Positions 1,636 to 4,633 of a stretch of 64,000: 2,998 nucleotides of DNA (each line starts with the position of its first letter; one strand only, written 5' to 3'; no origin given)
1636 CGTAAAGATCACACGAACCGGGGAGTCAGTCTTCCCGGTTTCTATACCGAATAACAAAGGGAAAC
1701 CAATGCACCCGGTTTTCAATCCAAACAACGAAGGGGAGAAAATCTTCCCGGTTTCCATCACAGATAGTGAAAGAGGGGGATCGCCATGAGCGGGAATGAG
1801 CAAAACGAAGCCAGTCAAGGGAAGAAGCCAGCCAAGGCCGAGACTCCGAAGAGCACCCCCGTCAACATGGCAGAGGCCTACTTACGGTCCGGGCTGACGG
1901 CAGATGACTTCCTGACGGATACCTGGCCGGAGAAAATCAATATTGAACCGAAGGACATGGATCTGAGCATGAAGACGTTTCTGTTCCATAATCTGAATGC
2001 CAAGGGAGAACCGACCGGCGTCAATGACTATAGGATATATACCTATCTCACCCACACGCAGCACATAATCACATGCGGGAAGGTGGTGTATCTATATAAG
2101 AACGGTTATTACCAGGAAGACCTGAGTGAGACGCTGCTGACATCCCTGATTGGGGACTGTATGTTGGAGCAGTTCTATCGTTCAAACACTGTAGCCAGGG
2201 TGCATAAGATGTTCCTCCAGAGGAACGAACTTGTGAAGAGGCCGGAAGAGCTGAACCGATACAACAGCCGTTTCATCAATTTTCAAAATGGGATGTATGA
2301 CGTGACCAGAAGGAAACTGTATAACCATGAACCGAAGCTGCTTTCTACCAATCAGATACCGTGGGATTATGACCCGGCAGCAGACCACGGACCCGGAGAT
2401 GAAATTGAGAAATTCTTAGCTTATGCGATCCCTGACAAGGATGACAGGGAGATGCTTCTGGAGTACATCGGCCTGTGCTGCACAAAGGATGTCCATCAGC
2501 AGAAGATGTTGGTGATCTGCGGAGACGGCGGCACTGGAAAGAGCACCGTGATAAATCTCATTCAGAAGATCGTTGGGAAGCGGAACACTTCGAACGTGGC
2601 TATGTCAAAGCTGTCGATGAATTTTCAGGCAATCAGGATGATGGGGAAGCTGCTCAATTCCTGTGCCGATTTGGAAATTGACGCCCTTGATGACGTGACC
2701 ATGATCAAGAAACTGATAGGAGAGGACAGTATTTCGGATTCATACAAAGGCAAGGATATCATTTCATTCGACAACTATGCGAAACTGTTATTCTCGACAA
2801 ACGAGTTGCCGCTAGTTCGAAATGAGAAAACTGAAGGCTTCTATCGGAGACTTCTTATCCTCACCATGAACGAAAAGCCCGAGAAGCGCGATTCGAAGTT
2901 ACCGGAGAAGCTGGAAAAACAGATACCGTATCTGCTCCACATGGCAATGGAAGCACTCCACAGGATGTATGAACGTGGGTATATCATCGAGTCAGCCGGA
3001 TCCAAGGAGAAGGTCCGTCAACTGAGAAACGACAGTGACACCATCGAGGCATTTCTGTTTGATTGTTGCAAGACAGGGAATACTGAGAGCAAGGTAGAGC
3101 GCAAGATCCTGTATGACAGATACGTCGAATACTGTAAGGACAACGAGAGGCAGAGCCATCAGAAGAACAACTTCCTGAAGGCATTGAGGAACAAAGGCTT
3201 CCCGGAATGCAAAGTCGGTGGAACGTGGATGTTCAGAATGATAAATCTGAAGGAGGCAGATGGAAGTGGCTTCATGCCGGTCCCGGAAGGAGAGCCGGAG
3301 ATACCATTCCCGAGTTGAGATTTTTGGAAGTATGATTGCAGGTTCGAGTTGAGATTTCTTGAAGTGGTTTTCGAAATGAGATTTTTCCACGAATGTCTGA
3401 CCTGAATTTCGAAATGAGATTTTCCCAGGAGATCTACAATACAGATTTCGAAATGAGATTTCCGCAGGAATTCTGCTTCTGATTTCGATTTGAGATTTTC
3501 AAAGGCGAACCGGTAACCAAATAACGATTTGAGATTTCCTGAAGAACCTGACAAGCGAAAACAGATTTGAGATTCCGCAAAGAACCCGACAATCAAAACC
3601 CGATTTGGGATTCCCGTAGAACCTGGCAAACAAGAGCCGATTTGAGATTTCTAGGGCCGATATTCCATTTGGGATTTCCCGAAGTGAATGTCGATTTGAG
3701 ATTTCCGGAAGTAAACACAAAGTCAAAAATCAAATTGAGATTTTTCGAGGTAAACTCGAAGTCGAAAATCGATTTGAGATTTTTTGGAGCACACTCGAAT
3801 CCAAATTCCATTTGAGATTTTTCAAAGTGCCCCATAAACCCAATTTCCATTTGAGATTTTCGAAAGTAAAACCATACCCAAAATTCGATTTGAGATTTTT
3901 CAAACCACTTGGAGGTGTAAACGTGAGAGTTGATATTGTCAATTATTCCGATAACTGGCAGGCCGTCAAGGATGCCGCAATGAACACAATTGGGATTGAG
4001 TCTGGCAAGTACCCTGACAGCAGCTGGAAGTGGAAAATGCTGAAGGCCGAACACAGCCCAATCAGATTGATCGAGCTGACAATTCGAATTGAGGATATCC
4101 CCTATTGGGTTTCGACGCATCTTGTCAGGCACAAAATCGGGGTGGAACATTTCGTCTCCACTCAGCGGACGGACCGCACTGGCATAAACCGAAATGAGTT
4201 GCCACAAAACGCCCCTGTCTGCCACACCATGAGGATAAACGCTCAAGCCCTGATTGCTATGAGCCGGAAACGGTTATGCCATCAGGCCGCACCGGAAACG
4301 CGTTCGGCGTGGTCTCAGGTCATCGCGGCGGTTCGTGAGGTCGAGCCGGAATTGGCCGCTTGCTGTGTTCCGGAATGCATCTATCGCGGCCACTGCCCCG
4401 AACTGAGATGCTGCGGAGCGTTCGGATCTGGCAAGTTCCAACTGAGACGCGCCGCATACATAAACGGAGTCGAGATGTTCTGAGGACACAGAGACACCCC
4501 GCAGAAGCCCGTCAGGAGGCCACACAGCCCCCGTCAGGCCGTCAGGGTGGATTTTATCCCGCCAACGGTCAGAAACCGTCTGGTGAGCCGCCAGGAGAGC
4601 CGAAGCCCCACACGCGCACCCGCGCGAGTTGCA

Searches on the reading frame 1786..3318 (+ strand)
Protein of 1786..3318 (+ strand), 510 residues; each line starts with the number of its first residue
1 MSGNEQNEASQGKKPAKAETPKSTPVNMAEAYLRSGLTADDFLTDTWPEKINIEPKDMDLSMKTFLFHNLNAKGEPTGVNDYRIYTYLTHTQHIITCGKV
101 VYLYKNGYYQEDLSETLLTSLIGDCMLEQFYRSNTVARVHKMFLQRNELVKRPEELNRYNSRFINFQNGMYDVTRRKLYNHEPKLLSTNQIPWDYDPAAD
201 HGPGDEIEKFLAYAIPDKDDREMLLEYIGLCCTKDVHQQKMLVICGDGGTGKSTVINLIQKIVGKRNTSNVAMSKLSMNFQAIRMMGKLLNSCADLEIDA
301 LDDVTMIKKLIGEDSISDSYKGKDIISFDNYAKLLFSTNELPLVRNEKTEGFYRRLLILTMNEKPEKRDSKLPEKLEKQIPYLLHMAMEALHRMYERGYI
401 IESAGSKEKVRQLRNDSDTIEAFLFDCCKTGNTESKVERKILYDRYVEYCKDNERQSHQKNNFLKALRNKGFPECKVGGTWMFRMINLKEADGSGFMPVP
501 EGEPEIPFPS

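Call 10: search_protein_families(library=pfam, proteins=[window:1786-3318:+], max_evalue=0.01)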
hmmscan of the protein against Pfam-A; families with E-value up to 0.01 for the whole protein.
window:1786-3318:+ (510 aa): 10 families
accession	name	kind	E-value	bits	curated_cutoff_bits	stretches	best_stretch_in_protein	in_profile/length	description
PF19263.5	DUF5906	-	4.1e-20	73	27.6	1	245-355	2-114/114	Family of unknown function (DUF5906)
PF08706.16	D5_N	-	2.8e-11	44.3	22.4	1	111-212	34-141/145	D5 N terminal like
PF03288.22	Pox_D5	-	3.7e-06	27.7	21.4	1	416-474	2-59/86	Poxvirus D5 protein-like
PF02257.21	RFX_DNA_binding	-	6.4e-05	23.9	27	1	423-474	7-56/79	RFX DNA-binding domain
PF05272.17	VapE-like_dom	-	0.00041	20.3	25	1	237-396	49-197/217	Virulence-associated protein E-like domain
PF13245.12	AAA_19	-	0.003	18.2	25.1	1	237-290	9-61/134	AAA domain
PF03215.21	Rad17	-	0.0034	17.8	23.8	1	238-272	44-78/186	Rad17 P-loop domain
PF13401.12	AAA_22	-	0.004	17.9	27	1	238-274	4-40/130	AAA domain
PF03193.22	RsgA_GTPase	-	0.0058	16.9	30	0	235-268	102-134/174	RsgA GTPase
PF00005.33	ABC_tran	-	0.007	17.4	25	0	235-264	7-36/137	ABC transporter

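Call 11: search_protein_families(library=phrogs, proteins=[window:1786-3318:+], max_evalue=0.001)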
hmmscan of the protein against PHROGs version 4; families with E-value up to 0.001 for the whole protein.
window:1786-3318:+ (510 aa): 12 families
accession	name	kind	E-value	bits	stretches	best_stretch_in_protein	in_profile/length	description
phrog_864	-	DNA, RNA and nucleotide metabolism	1.1e-87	296.6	1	63-471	184-600/1064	DNA primase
phrog_1829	-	DNA, RNA and nucleotide metabolism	2.3e-63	215.6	1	136-497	403-764/772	DNA primase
phrog_1156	-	DNA, RNA and nucleotide metabolism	1.3e-52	180.5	1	151-473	472-806/855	DNA primase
phrog_6088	-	DNA, RNA and nucleotide metabolism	6.6e-47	161.4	1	159-491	428-766/772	DNA primase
phrog_7601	-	unknown function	2e-39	136.7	1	222-474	3-257/289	-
phrog_16213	-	DNA, RNA and nucleotide metabolism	2.6e-30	106.3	1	90-431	246-587/732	DNA primase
phrog_2478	-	DNA, RNA and nucleotide metabolism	2.7e-30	106.2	1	160-490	505-842/854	DNA polymerase/primase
phrog_1883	-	DNA, RNA and nucleotide metabolism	7.1e-26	91.7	1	160-490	413-749/756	DNA helicase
phrog_16950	-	DNA, RNA and nucleotide metabolism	1.7e-16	60.3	1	141-469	460-808/843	DNA primase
phrog_2249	-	DNA, RNA and nucleotide metabolism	4.5e-12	46.4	1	128-469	428-758/802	DNA primase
phrog_4210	-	DNA, RNA and nucleotide metabolism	5.5e-12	45.3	1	217-468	153-404/1304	DNA polymerase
phrog_36509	-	DNA, RNA and nucleotide metabolism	1e-09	37.8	1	131-275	528-675/1078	DNA primase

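Call 13: find_related_loci(query=window:1786-3318:+, collection=viral_contigs, flank=10000)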
Query window:1786-3318:+ (510 aa) in viral_contigs; peptide patterns used: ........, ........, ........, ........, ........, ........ (x = any residue, [..] = any of these).
1 stretches matched a pattern, but none encodes a relative of the query by tblastn (E <= 1e-3).

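Call 77: find_related_loci(query=A3, collection=genome_contigs, flank=6000)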
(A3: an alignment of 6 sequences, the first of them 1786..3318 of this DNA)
Query A3 (510 aa) in genome_contigs; peptide patterns used: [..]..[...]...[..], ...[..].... (x = any residue, [..] = any of these).
135 stretches matched a pattern; 12 encode a relative of the query (tblastn E <= 1e-3); 12 distinct loci.
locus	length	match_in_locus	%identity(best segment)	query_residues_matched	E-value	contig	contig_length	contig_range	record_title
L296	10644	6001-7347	43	67-508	1e-114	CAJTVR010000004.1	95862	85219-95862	MAG TPA_asm: uncultured Eubacterium sp. isolate MGBC117467 genome assembly, contig: MGBC117467.4, whole genome shotgun s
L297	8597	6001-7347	43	67-508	1e-114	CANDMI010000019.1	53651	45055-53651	MAG TPA_asm: uncultured Eubacterium sp. isolate ERR6760117_bin.66_metawrap_v1.3_MAG genome assembly, contig: ERZ12802734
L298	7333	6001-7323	43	67-501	3e-114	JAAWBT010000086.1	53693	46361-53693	MAG: Lachnospiraceae bacterium isolate ABMPRH_296_4 k141_1431923, whole genome shotgun sequence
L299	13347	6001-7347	43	67-508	1e-113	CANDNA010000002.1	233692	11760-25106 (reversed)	MAG TPA_asm: uncultured Clostridia bacterium isolate ERR6760101_bin.32_metawrap_v1.3_MAG genome assembly, contig: ERZ128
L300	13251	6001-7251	40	74-488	4e-92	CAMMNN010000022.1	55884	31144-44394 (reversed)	MAG: uncultured Clostridium sp. isolate ERR4968598_bin.22_MetaWRAP_v1.1_MAG genome assembly, contig: NODE_502_length_558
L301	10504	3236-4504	38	45-478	5e-91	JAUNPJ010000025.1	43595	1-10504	MAG: Eubacteriales bacterium isolate S36M_St_18 NODE_454_length_43595_cov_134.990285, whole genome shotgun sequence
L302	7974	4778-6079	38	67-499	3e-89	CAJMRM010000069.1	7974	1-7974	TPA_asm: uncultured bacterium isolate ERR3160556-bin.6 genome assembly, contig: NODE_2315_length_7974_cov_7.629246, whol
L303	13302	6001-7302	38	67-499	3e-89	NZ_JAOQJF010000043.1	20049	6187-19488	Alitiscatomonas aceti strain f_CCE .18048_1_85.43, whole genome shotgun sequence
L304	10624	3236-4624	36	49-500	1e-86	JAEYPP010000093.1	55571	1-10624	MAG: Bacillota bacterium isolate OH_CBB_19 k127_1253442, whole genome shotgun sequence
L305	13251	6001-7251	36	67-481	1e-83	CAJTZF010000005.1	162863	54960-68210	MAG TPA_asm: uncultured Eubacterium sp. isolate MGBC122214 genome assembly, contig: MGBC122214.5, whole genome shotgun s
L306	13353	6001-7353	36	49-496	7e-84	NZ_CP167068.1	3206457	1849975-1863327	Hominifimenecus sp. rT4P-3 chromosome, complete genome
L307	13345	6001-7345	47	67-508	2e-100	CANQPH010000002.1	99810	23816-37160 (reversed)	MAG: uncultured Acetatifactor sp. isolate Lapin-012__bin54 genome assembly, contig: Lapin-012__NODE_389_length_99810_cov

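Call 90: search_solved_structures(query=window:1786-3318:+, max_evalue=0.01)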
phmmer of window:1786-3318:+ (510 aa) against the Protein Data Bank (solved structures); distinct sequences matched with E-value up to 0.01: 1.
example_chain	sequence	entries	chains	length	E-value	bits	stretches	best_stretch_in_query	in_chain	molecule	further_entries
7ola_A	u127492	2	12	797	4.8e-16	61.9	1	149-467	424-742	DNA primase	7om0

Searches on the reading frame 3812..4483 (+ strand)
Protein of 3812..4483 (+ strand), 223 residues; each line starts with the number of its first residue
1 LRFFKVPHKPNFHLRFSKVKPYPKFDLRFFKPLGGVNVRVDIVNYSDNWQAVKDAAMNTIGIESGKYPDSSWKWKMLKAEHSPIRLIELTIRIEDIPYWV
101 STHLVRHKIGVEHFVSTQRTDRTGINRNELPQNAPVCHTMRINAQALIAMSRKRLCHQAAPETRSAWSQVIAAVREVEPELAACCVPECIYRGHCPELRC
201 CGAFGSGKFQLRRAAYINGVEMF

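Call 10: search_protein_families(library=pfam, proteins=[window:3812-4483:+], max_evalue=0.01)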
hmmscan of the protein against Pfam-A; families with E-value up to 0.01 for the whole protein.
window:3812-4483:+ (223 aa): 1 family
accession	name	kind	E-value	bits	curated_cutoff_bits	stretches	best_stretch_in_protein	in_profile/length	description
PF02511.20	Thy1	-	5.3e-08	33.3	24.8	1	128-180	139-191/191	Thymidylate synthase complementing protein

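Call 11: search_protein_families(library=phrogs, proteins=[window:3812-4483:+], max_evalue=0.001)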
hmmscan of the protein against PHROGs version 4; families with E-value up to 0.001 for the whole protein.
window:3812-4483:+ (223 aa): 0 families

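Call 17: find_homologous_proteins(query=window:3923-4483:+)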
Query window:3923-4483:+ (186 aa): 2949 proteins with E <= 0.001 among 2969 candidates; the best 120 are listed.
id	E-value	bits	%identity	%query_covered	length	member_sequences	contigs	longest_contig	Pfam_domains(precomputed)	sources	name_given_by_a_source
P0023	9.5e-124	428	99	100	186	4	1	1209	PF02511.21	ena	-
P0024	6.5e-95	334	77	98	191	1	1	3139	PF02511.21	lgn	-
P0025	3.1e-94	332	76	98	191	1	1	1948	PF02511.21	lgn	-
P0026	7.9e-90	318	74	99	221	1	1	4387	PF02511.21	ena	-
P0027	3.7e-89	315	73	98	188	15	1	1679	PF02511.21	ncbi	ncbi:MAG: FAD-dependent thymidylate synthase [Oscillospiraceae bacterium]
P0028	3.4e-86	306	72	96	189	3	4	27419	PF02511.21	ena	-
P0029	6.9e-86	305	71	98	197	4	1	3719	PF02511.21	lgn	-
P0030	1.2e-84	301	68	99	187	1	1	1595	PF02511.21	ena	-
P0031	2.7e-84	300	68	99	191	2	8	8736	PF02511.21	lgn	-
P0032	3.1e-84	299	72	99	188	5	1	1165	PF02511.21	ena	-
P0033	6.9e-84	298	69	100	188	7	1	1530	PF02511.21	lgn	-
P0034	1.2e-83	297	66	99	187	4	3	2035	PF02511.21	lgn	-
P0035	1.7e-83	297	70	100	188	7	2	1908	PF02511.21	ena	-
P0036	3.1e-83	296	68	96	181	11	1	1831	PF02511.21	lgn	-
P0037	3.4e-83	296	73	98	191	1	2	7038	PF02511.21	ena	-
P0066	3.6e-78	280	66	98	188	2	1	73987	PF02511.21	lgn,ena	-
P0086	1.5e-76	274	63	97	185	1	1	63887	PF02511.21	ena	-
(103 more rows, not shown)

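Call 24: find_encoding_contigs(protein=P0066, flank=7000, max_places=2)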
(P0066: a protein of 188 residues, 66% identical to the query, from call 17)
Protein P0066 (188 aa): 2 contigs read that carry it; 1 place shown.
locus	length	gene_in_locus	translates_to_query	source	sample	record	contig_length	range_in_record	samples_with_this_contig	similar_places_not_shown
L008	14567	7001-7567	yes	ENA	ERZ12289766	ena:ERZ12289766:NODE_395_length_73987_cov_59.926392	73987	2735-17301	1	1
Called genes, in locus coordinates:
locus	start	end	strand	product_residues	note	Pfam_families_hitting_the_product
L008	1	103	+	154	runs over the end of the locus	-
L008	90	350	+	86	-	-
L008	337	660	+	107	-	PF04448:DUF551 (weak)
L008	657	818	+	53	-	-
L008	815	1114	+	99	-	-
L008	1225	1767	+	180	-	PF25311:WDGH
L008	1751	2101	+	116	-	-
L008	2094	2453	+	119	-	-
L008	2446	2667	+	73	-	-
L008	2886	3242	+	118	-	-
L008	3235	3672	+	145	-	-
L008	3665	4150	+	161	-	-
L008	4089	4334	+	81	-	-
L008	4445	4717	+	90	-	-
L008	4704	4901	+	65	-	-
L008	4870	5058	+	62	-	-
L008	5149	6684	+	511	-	PF08706:D5_N, PF19263:DUF5906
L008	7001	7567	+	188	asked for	PF02511:Thy1 (faint)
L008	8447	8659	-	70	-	PF10723:RepB-RCR_reg (weak)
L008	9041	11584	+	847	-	-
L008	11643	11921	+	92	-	-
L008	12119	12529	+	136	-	-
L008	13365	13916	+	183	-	PF16677:GP3_package (weak)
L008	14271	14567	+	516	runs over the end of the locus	PF04480:DUF559, PF18741:MTES_1575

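Call 25: find_encoding_contigs(protein=P0086, flank=7000, max_places=2)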
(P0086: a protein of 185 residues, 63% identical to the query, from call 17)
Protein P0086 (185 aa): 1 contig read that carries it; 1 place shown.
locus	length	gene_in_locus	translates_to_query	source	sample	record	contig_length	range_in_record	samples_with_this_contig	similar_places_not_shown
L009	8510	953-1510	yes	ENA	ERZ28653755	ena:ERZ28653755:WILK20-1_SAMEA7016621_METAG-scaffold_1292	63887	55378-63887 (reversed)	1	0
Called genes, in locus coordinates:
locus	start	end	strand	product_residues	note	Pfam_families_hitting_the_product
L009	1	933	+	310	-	?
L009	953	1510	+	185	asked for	PF02511:Thy1 (weak)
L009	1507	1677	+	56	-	-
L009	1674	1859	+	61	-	-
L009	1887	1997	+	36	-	-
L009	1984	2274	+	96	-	PF01527:HTH_Tnp_1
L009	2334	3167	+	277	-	PF13276:HTH_21, PF00665:rve, PF13683:rve_3 (weak), PF13333:rve_2 (weak)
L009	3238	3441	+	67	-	-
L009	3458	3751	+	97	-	-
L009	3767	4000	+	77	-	-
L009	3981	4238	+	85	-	-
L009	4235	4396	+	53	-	-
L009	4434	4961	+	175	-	PF18909:dGTP_diPhyd_N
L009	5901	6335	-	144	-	-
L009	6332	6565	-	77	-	-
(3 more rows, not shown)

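Call 26: find_encoding_contigs(protein=P0028, flank=7000, max_places=2)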
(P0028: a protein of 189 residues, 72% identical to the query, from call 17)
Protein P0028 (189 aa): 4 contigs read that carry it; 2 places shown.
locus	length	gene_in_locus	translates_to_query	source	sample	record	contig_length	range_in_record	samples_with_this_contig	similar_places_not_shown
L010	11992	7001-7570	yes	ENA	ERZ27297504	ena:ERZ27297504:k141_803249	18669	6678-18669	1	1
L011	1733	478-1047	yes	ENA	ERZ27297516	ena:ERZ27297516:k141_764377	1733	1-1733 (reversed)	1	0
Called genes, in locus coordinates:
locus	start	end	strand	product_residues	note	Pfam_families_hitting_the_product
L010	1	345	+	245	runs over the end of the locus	-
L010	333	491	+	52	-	-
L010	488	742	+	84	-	-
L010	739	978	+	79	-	-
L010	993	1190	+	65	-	-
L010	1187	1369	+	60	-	-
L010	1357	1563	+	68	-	-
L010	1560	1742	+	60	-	-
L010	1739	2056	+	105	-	-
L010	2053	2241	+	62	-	PF14354:Lar_restr_allev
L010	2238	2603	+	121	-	-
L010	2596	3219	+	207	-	-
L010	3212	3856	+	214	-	-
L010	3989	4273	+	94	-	-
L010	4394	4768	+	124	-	PF24024:DUF7336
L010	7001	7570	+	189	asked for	PF02511:Thy1 (weak)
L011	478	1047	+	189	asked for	PF02511:Thy1 (weak)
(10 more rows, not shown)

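Call 34: find_related_loci(query=A2, collection=viral_contigs, flank=5000)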
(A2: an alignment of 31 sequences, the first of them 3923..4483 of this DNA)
Query A2 (186 aa) in viral_contigs; peptide patterns used: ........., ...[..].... (x = any residue, [..] = any of these).
599 stretches matched a pattern (row limit reached: there are more); 578 encode a relative of the query (tblastn E <= 1e-3); the best 80 are kept; 80 distinct loci.
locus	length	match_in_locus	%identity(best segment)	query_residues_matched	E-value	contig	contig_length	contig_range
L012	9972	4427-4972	69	1-182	2e-84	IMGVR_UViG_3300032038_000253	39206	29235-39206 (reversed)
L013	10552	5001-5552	67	1-184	2e-82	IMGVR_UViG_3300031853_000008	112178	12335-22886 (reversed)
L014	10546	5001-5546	67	1-182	1e-82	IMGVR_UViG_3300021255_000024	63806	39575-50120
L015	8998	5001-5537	66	1-179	5e-82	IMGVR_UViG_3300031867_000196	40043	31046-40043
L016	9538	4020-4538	65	1-172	9e-79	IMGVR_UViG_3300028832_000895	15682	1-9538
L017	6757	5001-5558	61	1-186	3e-77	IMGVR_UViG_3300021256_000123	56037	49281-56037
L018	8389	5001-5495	66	3-167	3e-75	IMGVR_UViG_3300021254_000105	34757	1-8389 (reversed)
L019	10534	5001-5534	62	2-179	8e-74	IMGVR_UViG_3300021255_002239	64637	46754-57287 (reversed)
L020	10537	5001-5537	60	1-179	1e-72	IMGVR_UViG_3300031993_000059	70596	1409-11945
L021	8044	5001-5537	59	3-181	7e-73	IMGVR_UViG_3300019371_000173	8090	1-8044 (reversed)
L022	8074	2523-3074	58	1-184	5e-70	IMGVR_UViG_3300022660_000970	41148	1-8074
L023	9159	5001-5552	58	1-184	5e-70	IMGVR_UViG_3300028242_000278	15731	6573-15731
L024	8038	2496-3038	58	1-181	2e-72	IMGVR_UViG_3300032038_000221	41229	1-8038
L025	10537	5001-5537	59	1-179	3e-67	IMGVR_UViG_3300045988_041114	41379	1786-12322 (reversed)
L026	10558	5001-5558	54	1-186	1e-67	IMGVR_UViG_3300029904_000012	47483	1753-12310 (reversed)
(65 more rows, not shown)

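Call 38: find_related_loci(query=A2, collection=metagenome_contigs, flank=6500)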
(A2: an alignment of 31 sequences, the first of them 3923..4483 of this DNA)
Query A2 (186 aa) in metagenome_contigs; peptide patterns used: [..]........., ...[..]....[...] (x = any residue, [..] = any of these).
600 stretches matched a pattern (row limit reached: there are more); 552 encode a relative of the query (tblastn E <= 1e-3); the best 80 are kept; 80 distinct loci.
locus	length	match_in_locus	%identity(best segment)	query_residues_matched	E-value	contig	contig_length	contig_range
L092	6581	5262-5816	71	1-185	4e-89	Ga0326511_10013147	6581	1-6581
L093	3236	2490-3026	73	1-179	5e-90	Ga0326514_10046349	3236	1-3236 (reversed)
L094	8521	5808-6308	70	1-167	5e-78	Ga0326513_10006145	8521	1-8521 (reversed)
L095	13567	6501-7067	60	3-186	6e-77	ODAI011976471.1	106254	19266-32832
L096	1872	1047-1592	60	1-182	8e-79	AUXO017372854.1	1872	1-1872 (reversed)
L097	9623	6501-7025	63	6-180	6e-73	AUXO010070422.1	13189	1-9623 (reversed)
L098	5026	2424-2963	57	1-180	1e-69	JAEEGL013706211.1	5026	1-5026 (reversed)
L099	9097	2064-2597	59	2-179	2e-69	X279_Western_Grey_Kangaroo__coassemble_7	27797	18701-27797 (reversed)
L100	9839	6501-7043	56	1-181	4e-69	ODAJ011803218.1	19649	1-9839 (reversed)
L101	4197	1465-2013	57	1-183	7e-69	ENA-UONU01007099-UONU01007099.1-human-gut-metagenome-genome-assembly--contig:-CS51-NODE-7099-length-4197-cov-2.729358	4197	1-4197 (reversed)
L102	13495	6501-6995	61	1-165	3e-68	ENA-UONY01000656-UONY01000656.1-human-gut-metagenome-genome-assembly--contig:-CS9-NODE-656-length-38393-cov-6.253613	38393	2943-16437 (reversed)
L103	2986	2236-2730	61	1-165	1e-68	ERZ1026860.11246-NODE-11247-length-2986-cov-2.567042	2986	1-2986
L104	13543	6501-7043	57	1-181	3e-68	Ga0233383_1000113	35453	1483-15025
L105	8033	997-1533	58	1-179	6e-68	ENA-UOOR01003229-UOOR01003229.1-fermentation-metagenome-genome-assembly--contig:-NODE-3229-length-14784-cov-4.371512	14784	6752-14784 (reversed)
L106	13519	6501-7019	57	1-173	3e-67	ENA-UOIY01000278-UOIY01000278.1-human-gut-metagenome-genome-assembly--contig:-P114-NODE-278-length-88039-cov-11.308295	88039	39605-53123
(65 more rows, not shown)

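Call 55: find_encoding_contigs(protein=P0024, flank=4000, max_places=2)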
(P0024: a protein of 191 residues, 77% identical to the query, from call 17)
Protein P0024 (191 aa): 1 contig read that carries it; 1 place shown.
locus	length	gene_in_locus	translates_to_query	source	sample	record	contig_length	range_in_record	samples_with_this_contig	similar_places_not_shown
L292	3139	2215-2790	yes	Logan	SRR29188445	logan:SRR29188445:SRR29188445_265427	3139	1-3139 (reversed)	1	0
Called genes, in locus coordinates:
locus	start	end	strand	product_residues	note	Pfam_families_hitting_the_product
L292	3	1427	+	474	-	?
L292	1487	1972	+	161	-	-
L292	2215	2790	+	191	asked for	PF02511:Thy1 (faint)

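Call 56: find_encoding_contigs(protein=P0026, flank=4000, max_places=2)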
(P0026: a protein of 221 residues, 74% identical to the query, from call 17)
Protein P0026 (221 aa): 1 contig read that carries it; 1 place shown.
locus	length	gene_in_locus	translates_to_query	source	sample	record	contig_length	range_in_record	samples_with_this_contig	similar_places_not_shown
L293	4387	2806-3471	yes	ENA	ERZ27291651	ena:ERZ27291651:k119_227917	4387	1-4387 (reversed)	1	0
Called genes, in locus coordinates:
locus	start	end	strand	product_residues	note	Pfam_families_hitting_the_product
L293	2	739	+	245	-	?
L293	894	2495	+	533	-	PF08706:D5_N, PF05272:VapE-like_dom (faint), PF19263:DUF5906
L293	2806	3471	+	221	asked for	PF02511:Thy1 (weak)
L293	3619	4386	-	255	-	?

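Call 57: find_encoding_contigs(protein=P0037, flank=6000, max_places=2)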
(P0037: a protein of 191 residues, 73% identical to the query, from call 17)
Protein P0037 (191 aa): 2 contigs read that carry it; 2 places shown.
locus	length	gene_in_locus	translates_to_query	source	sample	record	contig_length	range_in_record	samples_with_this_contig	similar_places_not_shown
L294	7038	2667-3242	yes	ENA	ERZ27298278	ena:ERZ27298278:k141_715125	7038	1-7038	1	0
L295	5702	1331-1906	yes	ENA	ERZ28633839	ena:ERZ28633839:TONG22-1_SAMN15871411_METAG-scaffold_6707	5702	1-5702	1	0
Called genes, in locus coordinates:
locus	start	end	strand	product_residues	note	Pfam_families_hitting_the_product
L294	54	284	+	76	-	-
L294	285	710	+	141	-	PF00692:dUTPase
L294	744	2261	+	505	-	PF08706:D5_N, PF19263:DUF5906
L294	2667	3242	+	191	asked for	PF02511:Thy1 (weak)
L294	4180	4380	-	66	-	PF10723:RepB-RCR_reg (weak)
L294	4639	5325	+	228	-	PF17338:GP88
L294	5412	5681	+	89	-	-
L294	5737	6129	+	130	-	-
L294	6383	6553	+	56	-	-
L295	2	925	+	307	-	?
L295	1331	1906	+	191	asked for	PF02511:Thy1 (weak)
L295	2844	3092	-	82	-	PF10723:RepB-RCR_reg (weak)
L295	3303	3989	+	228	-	PF17338:GP88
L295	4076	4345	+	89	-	-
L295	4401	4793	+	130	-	-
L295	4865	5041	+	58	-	-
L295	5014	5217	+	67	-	-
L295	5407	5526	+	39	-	PF22147:AcrIC5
